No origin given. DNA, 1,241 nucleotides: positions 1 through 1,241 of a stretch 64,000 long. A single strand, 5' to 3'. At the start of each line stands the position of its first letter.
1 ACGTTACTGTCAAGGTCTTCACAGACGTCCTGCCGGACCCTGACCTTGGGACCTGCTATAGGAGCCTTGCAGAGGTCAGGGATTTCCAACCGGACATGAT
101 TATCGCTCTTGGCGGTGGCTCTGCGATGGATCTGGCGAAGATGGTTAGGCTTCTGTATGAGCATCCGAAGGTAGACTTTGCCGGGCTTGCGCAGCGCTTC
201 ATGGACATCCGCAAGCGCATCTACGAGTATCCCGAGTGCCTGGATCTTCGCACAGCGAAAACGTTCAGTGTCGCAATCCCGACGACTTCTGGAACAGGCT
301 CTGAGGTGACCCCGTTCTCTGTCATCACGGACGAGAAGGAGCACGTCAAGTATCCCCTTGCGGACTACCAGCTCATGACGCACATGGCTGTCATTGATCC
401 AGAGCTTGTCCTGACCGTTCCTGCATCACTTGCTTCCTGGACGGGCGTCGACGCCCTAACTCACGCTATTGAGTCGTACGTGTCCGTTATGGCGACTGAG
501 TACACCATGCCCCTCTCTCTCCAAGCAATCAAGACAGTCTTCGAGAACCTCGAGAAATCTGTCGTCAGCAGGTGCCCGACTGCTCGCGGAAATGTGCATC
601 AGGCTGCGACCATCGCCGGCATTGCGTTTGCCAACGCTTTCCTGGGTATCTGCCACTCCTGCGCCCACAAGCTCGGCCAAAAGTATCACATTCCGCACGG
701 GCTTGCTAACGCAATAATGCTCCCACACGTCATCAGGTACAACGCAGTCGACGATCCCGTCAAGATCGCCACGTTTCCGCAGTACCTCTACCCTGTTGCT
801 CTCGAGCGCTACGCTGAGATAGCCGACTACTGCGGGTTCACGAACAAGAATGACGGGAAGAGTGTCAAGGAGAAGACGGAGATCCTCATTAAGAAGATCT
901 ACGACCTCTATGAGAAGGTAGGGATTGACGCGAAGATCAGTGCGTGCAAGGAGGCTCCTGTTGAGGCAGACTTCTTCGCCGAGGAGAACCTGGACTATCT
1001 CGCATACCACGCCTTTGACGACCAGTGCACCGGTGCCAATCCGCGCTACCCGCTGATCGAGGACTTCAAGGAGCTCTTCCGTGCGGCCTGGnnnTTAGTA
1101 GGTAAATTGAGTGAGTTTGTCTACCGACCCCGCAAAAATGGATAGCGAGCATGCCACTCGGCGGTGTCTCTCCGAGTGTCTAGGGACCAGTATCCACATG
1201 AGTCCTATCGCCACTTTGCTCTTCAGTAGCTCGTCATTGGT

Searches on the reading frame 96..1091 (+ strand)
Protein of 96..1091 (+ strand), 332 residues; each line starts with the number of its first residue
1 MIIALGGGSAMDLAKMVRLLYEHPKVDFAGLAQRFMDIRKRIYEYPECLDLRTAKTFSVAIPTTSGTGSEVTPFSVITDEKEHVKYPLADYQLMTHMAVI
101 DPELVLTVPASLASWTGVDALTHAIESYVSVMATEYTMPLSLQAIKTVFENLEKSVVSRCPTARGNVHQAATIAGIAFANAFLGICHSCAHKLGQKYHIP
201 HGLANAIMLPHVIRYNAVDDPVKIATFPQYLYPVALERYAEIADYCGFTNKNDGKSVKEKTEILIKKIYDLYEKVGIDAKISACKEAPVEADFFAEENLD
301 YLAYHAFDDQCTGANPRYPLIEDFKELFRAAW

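Call 17: search_protein_families(library=pfam, proteins=[window:96-1091:+], max_evalue=0.001)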
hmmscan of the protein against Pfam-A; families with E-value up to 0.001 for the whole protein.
window:96-1091:+ (332 aa): 2 families
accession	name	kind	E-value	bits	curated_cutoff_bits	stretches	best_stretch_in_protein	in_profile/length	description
PF25137.1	ADH_Fe_C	-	1.4e-50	172.1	27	1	116-332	4-194/194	Fe-containing alcohol dehydrogenase family, C-terminal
PF00465.25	Fe-ADH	-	1.8e-23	83.4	31.3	1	1-102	83-168/168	Iron-containing alcohol dehydrogenase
